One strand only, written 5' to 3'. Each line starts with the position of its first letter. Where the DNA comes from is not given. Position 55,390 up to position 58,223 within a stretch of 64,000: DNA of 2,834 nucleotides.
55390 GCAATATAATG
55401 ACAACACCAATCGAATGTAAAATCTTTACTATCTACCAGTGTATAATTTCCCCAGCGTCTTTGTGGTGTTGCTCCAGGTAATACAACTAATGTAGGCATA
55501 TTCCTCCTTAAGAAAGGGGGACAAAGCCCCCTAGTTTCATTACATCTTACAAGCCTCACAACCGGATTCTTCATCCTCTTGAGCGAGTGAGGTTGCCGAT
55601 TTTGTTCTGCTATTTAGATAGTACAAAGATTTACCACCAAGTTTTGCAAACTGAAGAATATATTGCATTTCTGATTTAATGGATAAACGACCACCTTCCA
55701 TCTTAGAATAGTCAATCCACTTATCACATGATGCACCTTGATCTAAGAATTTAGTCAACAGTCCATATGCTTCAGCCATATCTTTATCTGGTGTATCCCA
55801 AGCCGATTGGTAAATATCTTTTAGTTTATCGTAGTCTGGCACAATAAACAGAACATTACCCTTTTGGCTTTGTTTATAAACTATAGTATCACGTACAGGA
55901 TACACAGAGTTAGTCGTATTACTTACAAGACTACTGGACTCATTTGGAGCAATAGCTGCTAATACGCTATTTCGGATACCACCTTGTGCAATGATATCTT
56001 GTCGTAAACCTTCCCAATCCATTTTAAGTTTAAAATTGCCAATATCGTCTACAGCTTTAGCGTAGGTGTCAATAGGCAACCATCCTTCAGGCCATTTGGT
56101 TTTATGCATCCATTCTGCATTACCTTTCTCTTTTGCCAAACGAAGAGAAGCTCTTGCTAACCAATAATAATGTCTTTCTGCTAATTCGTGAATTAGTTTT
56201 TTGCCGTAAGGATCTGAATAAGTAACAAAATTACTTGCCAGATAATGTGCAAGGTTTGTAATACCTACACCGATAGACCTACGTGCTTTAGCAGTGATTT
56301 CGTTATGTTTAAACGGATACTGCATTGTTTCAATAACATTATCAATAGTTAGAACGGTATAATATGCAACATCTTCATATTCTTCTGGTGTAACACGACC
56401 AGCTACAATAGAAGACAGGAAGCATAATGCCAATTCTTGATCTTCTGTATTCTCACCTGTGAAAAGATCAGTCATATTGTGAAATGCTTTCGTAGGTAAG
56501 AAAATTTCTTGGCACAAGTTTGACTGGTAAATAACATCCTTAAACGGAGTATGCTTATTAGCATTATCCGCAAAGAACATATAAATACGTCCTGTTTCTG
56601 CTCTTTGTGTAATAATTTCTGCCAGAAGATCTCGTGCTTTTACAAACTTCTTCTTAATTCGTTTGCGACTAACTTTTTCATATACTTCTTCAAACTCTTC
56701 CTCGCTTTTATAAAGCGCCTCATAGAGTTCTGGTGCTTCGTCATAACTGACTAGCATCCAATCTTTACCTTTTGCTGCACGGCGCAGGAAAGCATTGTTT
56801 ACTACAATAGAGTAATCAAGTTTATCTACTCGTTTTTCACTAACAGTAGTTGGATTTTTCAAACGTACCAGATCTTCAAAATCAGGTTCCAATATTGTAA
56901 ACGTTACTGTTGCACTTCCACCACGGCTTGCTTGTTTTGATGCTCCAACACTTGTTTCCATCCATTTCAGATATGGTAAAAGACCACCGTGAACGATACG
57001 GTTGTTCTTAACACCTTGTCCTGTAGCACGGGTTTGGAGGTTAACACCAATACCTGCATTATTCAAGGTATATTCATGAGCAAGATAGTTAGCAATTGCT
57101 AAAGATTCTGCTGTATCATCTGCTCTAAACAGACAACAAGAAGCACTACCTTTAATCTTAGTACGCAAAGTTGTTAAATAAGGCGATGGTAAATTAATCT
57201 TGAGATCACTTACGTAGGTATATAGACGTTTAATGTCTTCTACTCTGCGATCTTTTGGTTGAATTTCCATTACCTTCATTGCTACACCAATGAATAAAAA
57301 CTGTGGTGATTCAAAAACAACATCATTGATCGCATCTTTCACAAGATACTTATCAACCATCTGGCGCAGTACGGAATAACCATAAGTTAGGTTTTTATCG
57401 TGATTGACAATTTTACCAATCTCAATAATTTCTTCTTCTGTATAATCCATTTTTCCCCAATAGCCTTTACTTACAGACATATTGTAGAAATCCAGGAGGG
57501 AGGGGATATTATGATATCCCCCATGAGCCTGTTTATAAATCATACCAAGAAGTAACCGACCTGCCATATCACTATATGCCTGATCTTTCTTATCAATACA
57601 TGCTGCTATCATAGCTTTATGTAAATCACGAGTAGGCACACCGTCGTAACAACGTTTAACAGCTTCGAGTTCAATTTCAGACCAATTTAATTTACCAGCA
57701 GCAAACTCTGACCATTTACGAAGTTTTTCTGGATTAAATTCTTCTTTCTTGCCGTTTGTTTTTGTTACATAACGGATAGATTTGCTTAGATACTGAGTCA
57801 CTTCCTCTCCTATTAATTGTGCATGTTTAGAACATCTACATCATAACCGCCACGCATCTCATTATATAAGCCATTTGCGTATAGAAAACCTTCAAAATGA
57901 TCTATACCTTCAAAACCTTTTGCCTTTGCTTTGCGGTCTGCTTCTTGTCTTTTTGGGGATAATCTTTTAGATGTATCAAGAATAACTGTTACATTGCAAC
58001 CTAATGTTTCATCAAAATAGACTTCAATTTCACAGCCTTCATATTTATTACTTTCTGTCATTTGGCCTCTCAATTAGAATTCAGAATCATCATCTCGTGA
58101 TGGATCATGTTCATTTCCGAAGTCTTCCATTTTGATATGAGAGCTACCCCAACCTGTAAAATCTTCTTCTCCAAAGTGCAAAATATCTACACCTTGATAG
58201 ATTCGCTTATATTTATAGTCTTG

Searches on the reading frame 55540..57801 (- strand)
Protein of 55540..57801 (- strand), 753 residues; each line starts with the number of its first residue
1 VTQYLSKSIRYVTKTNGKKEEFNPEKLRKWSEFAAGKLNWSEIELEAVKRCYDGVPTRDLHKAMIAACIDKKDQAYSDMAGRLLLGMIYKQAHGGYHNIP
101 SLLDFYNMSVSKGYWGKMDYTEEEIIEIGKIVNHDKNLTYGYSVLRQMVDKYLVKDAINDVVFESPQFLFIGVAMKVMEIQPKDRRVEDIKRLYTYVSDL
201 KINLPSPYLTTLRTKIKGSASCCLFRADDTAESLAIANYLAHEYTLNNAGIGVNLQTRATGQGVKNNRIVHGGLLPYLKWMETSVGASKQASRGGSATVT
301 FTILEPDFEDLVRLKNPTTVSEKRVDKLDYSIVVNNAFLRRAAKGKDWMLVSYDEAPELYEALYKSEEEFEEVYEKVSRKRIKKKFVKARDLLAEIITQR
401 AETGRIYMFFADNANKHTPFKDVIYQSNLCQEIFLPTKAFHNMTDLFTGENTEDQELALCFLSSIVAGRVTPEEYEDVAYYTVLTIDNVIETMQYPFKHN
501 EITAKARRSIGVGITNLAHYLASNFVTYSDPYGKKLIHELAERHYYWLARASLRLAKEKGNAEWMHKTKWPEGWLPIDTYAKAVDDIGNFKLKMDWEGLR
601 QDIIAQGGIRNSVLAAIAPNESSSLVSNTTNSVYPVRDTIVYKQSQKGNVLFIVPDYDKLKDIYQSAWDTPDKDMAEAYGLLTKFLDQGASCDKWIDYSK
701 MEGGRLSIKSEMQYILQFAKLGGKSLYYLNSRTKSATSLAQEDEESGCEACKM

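Call 3: search_protein_families(library=pfam, proteins=[window:55540-57801:-], max_evalue=1)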
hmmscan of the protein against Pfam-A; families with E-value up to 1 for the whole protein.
window:55540-57801:- (753 aa): 3 families
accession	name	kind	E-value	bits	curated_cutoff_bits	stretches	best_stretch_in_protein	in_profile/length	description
PF02867.20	Ribonuc_red_lgC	-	7e-99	332.3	23.9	1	220-728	1-522/523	Ribonucleotide reductase, barrel domain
PF00317.26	Ribonuc_red_lgN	-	3.4e-11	43.5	28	1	140-215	3-75/77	Ribonucleotide reductase, all-alpha domain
PF03477.21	ATP-cone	-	0.00031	21.7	25.8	1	11-76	2-75/88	ATP cone domain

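Call 4: search_protein_families(library=phrogs, proteins=[window:55540-57801:-], max_evalue=1)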
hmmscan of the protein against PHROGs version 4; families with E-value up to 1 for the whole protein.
window:55540-57801:- (753 aa): 10 families
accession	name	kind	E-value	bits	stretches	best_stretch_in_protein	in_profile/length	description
phrog_84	-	DNA, RNA and nucleotide metabolism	1.1e-265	885.3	1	5-752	58-795/975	ribonucleoside-diphosphate reductase large subunit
phrog_3987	-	DNA, RNA and nucleotide metabolism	2.2e-133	446.2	1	10-466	4-461/467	ribonucleotide reductase large subunit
phrog_3844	-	moron, auxiliary metabolic gene and host takeover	2.7e-129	433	1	307-752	6-450/451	NrdA-like aerobic NDP reductase large subunit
phrog_36555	-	DNA, RNA and nucleotide metabolism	1.3e-23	84.7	1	594-736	1-143/172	ribonucleotide reductase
phrog_22953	-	DNA, RNA and nucleotide metabolism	7e-16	59.8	1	257-430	7-201/201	ribonucleotide reductase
phrog_6132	-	DNA, RNA and nucleotide metabolism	3.1e-06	27.7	1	119-294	119-291/530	ribonucleotide reductase large subunit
phrog_367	-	DNA, RNA and nucleotide metabolism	0.0034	16.6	1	389-541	348-487/701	ribonucleotide reductase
phrog_32116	-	unknown function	0.015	16.5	1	593-644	2-54/81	-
phrog_12229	-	DNA, RNA and nucleotide metabolism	0.035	13.5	1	390-434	527-576/577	ribonucleotide reductase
phrog_25656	-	unknown function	0.2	13.2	0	468-512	26-71/93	-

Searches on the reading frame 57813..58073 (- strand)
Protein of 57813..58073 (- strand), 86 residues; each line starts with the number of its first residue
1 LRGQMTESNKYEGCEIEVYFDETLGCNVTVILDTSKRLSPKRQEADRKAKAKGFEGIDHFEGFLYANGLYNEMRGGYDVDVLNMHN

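Call 3: search_protein_families(library=pfam, proteins=[window:57813-58073:-], max_evalue=1)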
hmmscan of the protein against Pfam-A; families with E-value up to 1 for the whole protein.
window:57813-58073:- (86 aa): 1 family
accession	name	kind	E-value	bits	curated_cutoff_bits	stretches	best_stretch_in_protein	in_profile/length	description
PF13526.11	DUF4125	-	0.19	11.8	25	1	5-61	139-196/197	Protein of unknown function (DUF4125)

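Call 4: search_protein_families(library=phrogs, proteins=[window:57813-58073:-], max_evalue=1)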
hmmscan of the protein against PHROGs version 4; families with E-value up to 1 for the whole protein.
window:57813-58073:- (86 aa): 2 families
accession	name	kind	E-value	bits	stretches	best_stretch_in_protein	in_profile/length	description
phrog_15807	-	unknown function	1.2e-56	190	1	5-85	1-81/81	-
phrog_5488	-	unknown function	0.0044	18.3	1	46-78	5-36/76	-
